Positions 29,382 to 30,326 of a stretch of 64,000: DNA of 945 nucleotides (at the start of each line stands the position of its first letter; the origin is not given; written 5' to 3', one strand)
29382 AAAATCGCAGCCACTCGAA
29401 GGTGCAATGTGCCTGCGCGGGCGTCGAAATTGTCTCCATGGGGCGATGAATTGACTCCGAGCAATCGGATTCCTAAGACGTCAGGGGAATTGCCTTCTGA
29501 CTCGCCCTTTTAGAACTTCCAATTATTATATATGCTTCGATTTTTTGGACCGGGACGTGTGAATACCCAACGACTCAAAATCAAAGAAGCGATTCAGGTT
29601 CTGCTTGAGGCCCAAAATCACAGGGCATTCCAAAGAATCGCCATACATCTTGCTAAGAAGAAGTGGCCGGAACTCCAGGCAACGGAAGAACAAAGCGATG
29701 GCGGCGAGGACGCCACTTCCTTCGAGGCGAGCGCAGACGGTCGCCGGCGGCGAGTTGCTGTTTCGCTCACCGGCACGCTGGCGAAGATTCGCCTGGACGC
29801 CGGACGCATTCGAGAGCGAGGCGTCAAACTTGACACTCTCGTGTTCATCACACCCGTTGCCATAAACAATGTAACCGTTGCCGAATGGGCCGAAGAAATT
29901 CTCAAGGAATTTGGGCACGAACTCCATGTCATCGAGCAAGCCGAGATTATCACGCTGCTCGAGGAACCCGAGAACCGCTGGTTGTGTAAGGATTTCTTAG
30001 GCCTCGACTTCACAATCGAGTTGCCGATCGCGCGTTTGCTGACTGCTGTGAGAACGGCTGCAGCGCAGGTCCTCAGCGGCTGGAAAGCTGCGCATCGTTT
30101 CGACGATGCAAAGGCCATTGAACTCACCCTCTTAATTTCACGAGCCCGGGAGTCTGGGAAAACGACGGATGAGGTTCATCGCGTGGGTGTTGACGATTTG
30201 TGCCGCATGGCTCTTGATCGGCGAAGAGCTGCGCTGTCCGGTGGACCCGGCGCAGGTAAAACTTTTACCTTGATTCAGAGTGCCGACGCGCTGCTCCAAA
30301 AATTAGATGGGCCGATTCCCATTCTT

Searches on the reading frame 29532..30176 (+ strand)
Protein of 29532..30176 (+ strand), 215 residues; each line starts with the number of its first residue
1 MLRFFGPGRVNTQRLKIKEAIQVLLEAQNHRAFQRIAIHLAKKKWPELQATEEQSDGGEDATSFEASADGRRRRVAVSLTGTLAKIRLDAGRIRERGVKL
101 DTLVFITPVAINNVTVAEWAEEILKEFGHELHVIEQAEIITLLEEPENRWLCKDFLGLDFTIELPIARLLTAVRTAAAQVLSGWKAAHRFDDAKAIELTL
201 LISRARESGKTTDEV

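Call 51: search_solved_structures(query=window:29532-30176:+, max_evalue=10)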
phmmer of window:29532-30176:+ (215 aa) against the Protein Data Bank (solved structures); distinct sequences matched with E-value up to 10: 0.

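Call 57: predict_structure(alignment_id=A1)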
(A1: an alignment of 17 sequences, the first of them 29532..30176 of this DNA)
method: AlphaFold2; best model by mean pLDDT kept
length: 215 residues; sequences in the alignment: 17
mean_pLDDT: 83.7   pTM: 0.68
mean pLDDT of the five models: 83.7, 83.0, 82.1, 82.1, 80.8
residues with pLDDT >= 90: 115; 70-90: 60; 50-70: 20; < 50: 20
segments of 3 or more residues with pLDDT < 50: 1-10, 206-215
pLDDT, mean of each block of 10 residues (from residue 1): 40 90 94 93 89 66 84 93 95 90 96 94 97 96 92 90 66 87 91 83 53 40
secondary structure, 60 per line:
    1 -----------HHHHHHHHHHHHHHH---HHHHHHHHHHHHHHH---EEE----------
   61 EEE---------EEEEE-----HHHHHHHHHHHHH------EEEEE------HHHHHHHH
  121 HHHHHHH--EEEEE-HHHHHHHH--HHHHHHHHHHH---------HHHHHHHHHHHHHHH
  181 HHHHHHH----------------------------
elements in order: H12-26 H30-44 E48-50 E61-63 E73-77 H83-95 E102-106 H113-127 E130-134 H136-143 H146-156 H166-187

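Call 61: fold_search(model_id=the predicted structure, library=pdb)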
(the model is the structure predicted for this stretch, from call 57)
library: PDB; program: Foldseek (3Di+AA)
matches with E <= 10: 1131; with E <= 0.001: 0
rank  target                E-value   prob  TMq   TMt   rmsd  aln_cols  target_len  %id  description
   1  8yfq_E                3.0e-03  0.99  0.34  0.35   5.7       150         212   11  Cryo EM structure of Komagataella phaffii RNAPII-Rat1-Rai1 pre-termination complex (released 2024-09-25)
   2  5xog_E                3.4e-03  0.99  0.34  0.35   6.0       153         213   11  RNA Polymerase II elongation complex bound with Spt5 KOW5 and Elf1 (released 2017-08-16)
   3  8uhd_E                5.3e-03  0.96  0.34  0.35  10.2       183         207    9  Structure of paused transcription complex Pol II-DSIF-NELF - post-translocated (released 2024-03-20)
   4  7e8r                  6.5e-03  0.99  0.34  0.23   6.6       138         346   13  EcoT38I restriction endonuclease (released 2022-03-02)
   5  7edb_B                8.9e-03  0.99  0.43  0.30   5.9       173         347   14  EcoT38I restriction endonuclease complexed with DNA (released 2022-03-16)
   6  8q3k_E                1.0e-02  0.99  0.36  0.38   5.0       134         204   10  The open state of the ASFV apo-RNA polymerase (released 2024-02-14)
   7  8dgf_B                1.0e-02  0.98  0.42  0.08   7.9       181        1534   15  Avs4 bound to phage PhiV-1 portal (released 2022-08-03)
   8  4c2m_E                1.0e-02  0.97  0.35  0.35   5.6       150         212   12  Structure of RNA polymerase I at 2.8 A resolution (released 2013-10-23)
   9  8q3b_E                1.2e-02  0.82  0.28  0.29   9.8       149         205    9  The closed state of the ASFV apo-RNA polymerase (released 2024-02-14)
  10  8q3y_A                1.5e-02  0.96  0.28  0.15   7.4       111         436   12  Crystal structure of apo Can2 from Thermoanaerobacter brockii (released 2023-11-22)
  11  6xl1_A                1.7e-02  0.98  0.33  0.21   5.8       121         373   10  crystal structure of cA4-activated Card1(D294N) (released 2020-12-30)
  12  7eu0_E                1.8e-02  0.63  0.27  0.29   9.3       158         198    8  The cryo-EM structure of A. thaliana Pol IV-RDR2 backtracked complex (released 2021-12-29)
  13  5lhc_A                2.2e-02  0.77  0.27  0.12  10.0       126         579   13  The structure of D456A mutant of Nt.BspD6I nicking endonuclease at 0.24 nm resolution . (released 2017-08-16)
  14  6vm5                  3.0e-02  0.72  0.31  0.18   8.1       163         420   10  Structure of Moraxella osloensis Cap4 SAVED/CARF-domain containing receptor (released 2020-06-17)
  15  1lh0_B                3.7e-02  0.57  0.23  0.23   9.5       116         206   16  Crystal Structure of Salmonella typhimurium OMP Synthase in Complex with MGPRPP and Orotate (released 2002-05-08)
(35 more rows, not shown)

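Call 99: search_protein_representatives(alignment_id=A5)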
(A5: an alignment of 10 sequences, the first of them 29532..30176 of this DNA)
Query: 10 sequences, 206 profile positions. Proteins with E-value up to 0.001 (for the whole library): 616; up to 1e-10: 376; up to 1e-30: 183. The best 150 are listed.
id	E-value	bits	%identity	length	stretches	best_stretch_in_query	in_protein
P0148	1.3e-90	318.6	-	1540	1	1-204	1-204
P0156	9.5e-81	286.4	-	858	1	1-197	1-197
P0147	2.1e-80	285.3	-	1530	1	1-196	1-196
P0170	2.4e-79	281.8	-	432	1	1-198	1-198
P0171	1.2e-78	279.5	-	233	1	1-203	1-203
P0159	3.5e-78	278.0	-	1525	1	1-202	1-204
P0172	4.7e-77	274.3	-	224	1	1-171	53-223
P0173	7.0e-76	270.5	-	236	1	15-195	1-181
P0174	2.4e-70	252.4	-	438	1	1-203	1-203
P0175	1.2e-69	250.1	-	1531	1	1-191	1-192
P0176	1.3e-65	236.9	-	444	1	1-201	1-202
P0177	3.2e-65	235.7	-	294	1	2-198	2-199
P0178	1.0e-64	234.0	-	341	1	14-163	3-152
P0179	3.3e-64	232.4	-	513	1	1-162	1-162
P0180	1.5e-62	226.9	-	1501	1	1-197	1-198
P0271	3.3e-42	160.5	-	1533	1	4-196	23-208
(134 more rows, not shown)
